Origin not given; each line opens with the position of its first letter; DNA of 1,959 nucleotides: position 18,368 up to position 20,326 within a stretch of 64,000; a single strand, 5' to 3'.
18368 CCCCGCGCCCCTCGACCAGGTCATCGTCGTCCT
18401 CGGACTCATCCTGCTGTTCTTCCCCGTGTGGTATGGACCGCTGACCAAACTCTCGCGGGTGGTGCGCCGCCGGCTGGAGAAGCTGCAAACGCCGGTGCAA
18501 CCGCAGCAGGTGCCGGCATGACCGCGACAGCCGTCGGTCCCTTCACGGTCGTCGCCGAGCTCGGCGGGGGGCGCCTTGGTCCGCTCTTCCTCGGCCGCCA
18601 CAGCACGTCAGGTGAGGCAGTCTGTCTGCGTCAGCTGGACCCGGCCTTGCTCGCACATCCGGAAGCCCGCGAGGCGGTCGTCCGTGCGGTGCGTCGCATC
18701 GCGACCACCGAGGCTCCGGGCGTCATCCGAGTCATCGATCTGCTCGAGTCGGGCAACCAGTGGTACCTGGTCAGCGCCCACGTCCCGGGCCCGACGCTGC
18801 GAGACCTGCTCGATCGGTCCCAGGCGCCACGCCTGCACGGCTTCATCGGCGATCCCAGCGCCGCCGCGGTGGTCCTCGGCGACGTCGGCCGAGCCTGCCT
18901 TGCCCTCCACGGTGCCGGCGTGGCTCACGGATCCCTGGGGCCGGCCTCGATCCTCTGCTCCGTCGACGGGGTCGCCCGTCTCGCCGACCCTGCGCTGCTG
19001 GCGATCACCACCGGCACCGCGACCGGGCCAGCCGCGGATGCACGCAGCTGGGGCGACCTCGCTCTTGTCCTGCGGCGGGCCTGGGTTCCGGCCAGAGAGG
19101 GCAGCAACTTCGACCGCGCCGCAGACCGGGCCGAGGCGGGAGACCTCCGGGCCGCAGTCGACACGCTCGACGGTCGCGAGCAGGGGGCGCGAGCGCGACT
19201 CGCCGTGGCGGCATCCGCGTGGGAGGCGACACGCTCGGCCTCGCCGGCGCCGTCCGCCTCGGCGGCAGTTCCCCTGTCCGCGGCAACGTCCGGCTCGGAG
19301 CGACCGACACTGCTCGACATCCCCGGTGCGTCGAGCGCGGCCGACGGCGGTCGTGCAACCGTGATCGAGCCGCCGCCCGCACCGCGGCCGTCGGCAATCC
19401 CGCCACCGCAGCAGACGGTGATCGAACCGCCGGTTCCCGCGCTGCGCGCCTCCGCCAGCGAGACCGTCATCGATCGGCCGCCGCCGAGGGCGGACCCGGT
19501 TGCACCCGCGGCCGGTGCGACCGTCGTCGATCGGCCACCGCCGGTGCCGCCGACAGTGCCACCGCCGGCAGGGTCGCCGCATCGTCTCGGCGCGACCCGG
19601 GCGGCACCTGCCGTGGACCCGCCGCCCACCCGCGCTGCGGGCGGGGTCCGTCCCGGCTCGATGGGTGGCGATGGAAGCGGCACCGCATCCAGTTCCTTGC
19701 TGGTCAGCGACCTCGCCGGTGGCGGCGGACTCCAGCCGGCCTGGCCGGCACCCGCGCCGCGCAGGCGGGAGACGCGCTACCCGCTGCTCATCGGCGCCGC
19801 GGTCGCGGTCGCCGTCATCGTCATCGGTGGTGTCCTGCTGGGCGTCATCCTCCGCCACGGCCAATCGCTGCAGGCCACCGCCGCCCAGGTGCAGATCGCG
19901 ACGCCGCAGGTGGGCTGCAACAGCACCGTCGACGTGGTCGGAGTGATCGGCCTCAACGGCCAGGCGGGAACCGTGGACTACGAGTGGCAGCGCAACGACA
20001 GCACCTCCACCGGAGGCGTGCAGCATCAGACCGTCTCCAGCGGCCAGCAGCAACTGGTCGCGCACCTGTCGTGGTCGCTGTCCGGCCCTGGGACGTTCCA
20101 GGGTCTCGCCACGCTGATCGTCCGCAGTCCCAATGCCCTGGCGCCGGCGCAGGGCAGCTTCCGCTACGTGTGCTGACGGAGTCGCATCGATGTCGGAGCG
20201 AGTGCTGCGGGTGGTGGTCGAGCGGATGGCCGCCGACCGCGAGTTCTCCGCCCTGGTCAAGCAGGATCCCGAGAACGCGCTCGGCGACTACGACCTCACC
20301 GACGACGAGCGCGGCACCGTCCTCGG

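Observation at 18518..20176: Translationally coupled membrane pseudokinase with (T/Q)TV(I/V)(E/D)xPPP repeats and an extracytoplasmic C-terminal domain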

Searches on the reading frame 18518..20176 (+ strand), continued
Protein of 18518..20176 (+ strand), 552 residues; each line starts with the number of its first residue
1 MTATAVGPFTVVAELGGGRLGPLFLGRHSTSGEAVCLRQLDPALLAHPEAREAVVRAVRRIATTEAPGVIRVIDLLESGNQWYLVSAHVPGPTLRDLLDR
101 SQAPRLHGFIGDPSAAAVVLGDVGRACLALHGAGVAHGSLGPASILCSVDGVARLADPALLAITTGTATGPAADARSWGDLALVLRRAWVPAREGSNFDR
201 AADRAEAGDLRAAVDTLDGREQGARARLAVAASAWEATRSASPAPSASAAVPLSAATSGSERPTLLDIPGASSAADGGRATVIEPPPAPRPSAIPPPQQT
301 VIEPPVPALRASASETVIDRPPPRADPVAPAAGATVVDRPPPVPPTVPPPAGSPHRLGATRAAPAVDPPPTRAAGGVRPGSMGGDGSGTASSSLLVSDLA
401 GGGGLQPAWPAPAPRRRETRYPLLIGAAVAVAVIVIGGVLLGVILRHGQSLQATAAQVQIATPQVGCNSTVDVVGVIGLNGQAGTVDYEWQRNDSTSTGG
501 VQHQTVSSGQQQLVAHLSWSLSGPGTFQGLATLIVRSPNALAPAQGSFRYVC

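Call 72: search_solved_structures(query=A3, max_evalue=0.01, show_alignments=2)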
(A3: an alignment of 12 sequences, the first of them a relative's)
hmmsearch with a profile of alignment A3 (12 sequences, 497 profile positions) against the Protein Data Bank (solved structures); distinct sequences matched with E-value up to 0.01: 344 (the best 60 are shown).
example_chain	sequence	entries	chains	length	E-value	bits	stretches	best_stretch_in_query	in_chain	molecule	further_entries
2h34_A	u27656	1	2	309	6.6e-12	48.4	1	5-163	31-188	Serine/threonine-protein kinase pknE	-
3q4z_A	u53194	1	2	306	2.4e-11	46.5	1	13-161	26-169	Serine/threonine-protein kinase PAK 1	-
1f3m_C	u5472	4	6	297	3.2e-11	46.1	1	13-161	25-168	SERINE/THREONINE-PROTEIN KINASE PAK-ALPHA | Serine/threonine-protein kinase PAK 1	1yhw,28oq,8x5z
3fxz_A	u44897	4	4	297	3.2e-11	46.1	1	13-161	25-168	Serine/threonine-protein kinase PAK 1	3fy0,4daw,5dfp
1yhv_A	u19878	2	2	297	3.3e-11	46.1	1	13-161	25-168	Serine/threonine-protein kinase PAK 1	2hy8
4eqc_A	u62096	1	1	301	3.4e-11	46.1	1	13-161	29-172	Serine/threonine-protein kinase PAK 1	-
3q52_A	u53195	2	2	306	3.5e-11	46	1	13-161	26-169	Serine/threonine-protein kinase PAK 1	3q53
4ow8_A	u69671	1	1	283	4e-11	45.8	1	9-162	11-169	Serine/threonine-protein kinase PknA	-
9tmq_A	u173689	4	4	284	4e-11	45.8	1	9-162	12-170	Serine/threonine-protein kinase PknA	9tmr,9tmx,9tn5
5kbq_A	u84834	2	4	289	5.7e-11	45.3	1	13-161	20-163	Serine/threonine-protein kinase PAK 1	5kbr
9d4x_A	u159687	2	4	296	6.1e-11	45.2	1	13-161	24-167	Serine/threonine-protein kinase PAK 1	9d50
4p90_A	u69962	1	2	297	6.1e-11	45.2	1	13-161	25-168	Serine/threonine-protein kinase PAK 1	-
5dew_A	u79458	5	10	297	6.1e-11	45.2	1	13-161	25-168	Serine/threonine-protein kinase PAK 1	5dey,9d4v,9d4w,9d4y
4zy4_A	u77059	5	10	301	6.1e-11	45.2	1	13-161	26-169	Serine/threonine-protein kinase PAK 1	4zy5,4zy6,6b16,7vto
4o0r_A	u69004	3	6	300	6.2e-11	45.2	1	13-161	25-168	Serine/threonine-protein kinase PAK 1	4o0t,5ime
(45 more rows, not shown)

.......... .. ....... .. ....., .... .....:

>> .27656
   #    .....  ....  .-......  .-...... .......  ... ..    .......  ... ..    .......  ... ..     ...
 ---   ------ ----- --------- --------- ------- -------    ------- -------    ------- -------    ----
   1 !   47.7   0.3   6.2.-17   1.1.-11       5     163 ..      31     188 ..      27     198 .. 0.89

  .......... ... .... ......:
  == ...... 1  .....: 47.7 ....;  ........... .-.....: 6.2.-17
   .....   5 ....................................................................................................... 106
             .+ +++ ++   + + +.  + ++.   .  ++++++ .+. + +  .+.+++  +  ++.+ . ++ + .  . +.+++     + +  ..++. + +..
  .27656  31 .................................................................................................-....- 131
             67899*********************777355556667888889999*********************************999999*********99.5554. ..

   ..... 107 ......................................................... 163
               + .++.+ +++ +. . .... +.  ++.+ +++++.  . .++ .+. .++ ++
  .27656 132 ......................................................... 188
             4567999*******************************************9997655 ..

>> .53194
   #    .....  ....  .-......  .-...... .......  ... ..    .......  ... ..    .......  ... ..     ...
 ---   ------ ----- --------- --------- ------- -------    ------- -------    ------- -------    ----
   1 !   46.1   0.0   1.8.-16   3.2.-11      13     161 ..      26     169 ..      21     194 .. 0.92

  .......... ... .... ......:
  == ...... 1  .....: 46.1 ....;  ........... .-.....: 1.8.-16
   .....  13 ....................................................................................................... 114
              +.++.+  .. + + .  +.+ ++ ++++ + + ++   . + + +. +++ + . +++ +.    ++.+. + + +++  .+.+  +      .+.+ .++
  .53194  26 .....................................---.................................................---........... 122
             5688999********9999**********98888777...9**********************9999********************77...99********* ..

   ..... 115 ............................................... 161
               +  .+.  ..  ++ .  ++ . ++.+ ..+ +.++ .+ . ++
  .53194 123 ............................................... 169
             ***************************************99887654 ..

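Call 86: search_protein_families(library=padloc, proteins=[window:18518-20173:+], max_evalue=0.001)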
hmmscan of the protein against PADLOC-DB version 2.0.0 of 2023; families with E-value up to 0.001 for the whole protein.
window:18518-20173:+ (552 aa): 19 families
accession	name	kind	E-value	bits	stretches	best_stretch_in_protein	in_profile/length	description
PDLC04053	PD-T4-6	-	1e-14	52.7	1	3-164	5-161/311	-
PDLC04042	PD-T4-6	-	7.8e-14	50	1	4-157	6-152/292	-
PDLC04043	PD-T4-6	-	1.1e-11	42.4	1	3-157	11-158/452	-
PDLC04039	PD-T4-6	-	2.2e-11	41.4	1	4-159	11-159/458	-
PDLC04138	mad6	-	4e-09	33.9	1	9-159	53-198/659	mads_6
PDLC04041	PD-T4-6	-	5.4e-09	33.8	1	5-169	26-186/443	-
PDLC04054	PD-T4-6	-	8e-09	33.4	1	4-158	7-155/347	-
PDLC01088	C3a189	-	3.4e-08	30.5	1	15-153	5-135/840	kinase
PDLC04048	PD-T4-6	-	1.9e-07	28.8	1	9-158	12-155/354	-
PDLC04050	PD-T4-6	-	2.1e-07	28.2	1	7-166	63-215/480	-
PDLC04047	PD-T4-6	-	6e-07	26.9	1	4-157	7-154/327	-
PDLC04064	PD-T4-6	-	4.1e-06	24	1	5-157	18-162/369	-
PDLC04057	PD-T4-6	-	5.4e-06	23.7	1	7-158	8-152/443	-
PDLC04060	PD-T4-6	-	2.1e-05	21.6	1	9-157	10-151/486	-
PDLC04046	PD-T4-6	-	7.9e-05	20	1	14-147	20-149/427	-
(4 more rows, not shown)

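Call 87: list_cluster_members(proteins=[P0001, P0004])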
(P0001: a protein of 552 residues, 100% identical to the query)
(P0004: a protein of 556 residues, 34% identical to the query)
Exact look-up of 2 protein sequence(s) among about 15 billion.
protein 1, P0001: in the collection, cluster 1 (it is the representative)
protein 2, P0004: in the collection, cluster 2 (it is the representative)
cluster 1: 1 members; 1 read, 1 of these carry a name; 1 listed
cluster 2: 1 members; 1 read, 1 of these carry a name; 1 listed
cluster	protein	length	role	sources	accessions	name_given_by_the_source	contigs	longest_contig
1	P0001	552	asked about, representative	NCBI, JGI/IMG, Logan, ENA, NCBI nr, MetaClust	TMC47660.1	MAG: hypothetical protein E6J14_14945 [Chloroflexi bacterium] | MAG: hypothetical protein E6J14_14945 [Chloroflexota bacterium] | \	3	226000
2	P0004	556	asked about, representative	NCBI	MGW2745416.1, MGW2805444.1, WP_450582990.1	hypothetical protein [Streptomyces sp. NPDC001450]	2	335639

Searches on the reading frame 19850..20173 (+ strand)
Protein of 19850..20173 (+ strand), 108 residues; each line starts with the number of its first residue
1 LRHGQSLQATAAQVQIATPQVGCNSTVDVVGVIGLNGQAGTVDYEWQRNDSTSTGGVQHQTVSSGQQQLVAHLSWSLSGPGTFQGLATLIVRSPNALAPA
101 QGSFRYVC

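Call 41: predict_structure(alignment_id=A5)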
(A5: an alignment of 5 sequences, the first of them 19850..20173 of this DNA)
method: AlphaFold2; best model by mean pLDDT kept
length: 108 residues; sequences in the alignment: 5
mean_pLDDT: 93.5   pTM: 0.84
mean pLDDT of the five models: 93.5, 93.3, 93.2, 93.0, 92.7
residues with pLDDT >= 90: 96; 70-90: 9; 50-70: 1; < 50: 2
segments of 3 or more residues with pLDDT < 50: none
pLDDT, mean of each block of 10 residues (from residue 1): 78 94 94 97 97 92 97 93 96 95 95
secondary structure, 60 per line:
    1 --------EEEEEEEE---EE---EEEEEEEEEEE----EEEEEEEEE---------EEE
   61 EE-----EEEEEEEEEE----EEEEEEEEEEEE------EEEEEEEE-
elements in order: E9-16 E25-35 E40-48 E58-62 E68-77 E82-93 E100-107

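Call 46: fold_search(model_id=the predicted structure, library=pdb)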
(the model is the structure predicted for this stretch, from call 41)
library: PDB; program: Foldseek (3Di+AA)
matches with E <= 10: 1862; with E <= 0.001: 19
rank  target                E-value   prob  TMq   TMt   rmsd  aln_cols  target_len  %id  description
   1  3idu_B                1.5e-04  1.00  0.58  0.57   4.6       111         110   16  Crystal Structure of the CARDB domain of the PF1109 protein in complex with di-metal ions from Pyrococcus furiosus, No (released 2009-08-04)
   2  2qki_E                2.2e-04  1.00  0.55  0.36   4.2       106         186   14  Human C3c in complex with the inhibitor compstatin (released 2007-08-14)
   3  3idu_A                3.4e-04  1.00  0.57  0.53   4.7       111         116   15  Crystal Structure of the CARDB domain of the PF1109 protein in complex with di-metal ions from Pyrococcus furiosus, No (released 2009-08-04)
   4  6r5i_B                4.4e-04  1.00  0.52  0.10   6.1       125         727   11  The crystal structure of the Glycoside Hydrolase BglX from P. aeruginosa (released 2020-04-15)
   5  8xrx_B                4.4e-04  1.00  0.48  0.10   6.4       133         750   12  The crystal structure of a GH3 enzyme CcBgl3B with glucose and gentiobiose (released 2024-04-10)
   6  6r5p_A                4.6e-04  1.00  0.52  0.10   6.0       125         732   11  The crystal structure of Glycoside Hydrolase BglX inactive mutant D286N from P. aeruginosa in complex with glucose (released 2020-04-15)
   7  6r5i_A                4.9e-04  1.00  0.51  0.10   6.1       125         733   11  The crystal structure of the Glycoside Hydrolase BglX from P. aeruginosa (released 2020-04-15)
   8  5z87_A                5.1e-04  1.00  0.54  0.10   5.8       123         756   15  Structural of a novel b-glucosidase EmGH1 at 2.3 angstrom from Erythrobacter marinus (released 2019-02-06)
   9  2xwx_A                6.0e-04  1.00  0.52  0.19   5.3       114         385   10  Vibrio cholerae colonization factor GbpA crystal structure (released 2011-11-16)
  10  5z87_B                6.0e-04  1.00  0.54  0.10   5.4       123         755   15  Structural of a novel b-glucosidase EmGH1 at 2.3 angstrom from Erythrobacter marinus (released 2019-02-06)
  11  4zoe_A                6.3e-04  1.00  0.54  0.11   5.9       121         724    9  Crystal Structure of beta-glucosidase from Listeria innocua (released 2016-05-18)
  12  6r5p_B                6.3e-04  1.00  0.51  0.10   5.8       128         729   10  The crystal structure of Glycoside Hydrolase BglX inactive mutant D286N from P. aeruginosa in complex with glucose (released 2020-04-15)
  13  3l3o_B                6.7e-04  1.00  0.57  0.38   4.2       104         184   17  Staphylococcal Complement Inhibitor (SCIN) in complex with Human Complement Component C3c (released 2010-08-04)
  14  3frp_G                7.0e-04  1.00  0.61  0.35   3.8       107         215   12  Crystal Structure of Cobra Venom Factor, a Co-factor for C3- and C5 convertase CVFBb (released 2009-04-28)
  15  6r5r_A                7.4e-04  1.00  0.50  0.10   6.4       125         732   13  The crystal structure of Glycoside Hydrolase BglX inactive mutant D286N from P. aeruginosa in complex with cellobiose (released 2020-04-15)
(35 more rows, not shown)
